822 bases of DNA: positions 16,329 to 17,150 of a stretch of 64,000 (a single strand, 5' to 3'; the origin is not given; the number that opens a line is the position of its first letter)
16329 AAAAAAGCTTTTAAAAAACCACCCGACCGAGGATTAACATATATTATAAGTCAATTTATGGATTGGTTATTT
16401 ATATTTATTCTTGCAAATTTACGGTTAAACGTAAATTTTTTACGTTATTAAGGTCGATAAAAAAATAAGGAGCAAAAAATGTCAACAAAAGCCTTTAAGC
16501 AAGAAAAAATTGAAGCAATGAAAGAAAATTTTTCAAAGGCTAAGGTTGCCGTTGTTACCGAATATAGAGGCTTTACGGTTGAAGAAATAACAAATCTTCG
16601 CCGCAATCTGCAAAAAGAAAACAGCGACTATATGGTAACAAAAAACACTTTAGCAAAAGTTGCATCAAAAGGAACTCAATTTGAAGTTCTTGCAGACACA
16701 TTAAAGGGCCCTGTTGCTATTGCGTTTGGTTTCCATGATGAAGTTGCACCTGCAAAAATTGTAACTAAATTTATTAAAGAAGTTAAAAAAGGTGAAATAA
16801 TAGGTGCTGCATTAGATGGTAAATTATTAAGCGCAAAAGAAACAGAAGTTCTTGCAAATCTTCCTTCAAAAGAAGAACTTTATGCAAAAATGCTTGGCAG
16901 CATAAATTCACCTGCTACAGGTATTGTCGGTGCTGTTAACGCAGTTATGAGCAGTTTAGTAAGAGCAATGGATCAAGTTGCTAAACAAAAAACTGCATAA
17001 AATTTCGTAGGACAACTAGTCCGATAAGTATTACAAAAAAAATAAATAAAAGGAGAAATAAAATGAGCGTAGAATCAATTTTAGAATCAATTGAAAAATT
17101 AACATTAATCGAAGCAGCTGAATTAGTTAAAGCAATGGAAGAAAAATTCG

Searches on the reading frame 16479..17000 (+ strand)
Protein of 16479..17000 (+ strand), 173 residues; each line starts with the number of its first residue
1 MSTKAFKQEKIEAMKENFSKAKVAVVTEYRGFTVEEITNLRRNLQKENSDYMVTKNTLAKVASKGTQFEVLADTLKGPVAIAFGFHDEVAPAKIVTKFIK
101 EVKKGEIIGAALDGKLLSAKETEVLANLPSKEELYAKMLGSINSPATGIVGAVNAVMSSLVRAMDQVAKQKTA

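Call 66: search_protein_families(library=pfam, proteins=[window:16479-17000:+], max_evalue=0.0001)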
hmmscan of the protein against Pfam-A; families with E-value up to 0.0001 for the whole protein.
window:16479-17000:+ (173 aa): 1 family
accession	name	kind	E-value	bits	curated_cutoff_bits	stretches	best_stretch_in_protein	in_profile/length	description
PF00466.25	Ribosomal_L10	-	5.4e-26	91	22.8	1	3-99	2-99/100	Ribosomal protein L10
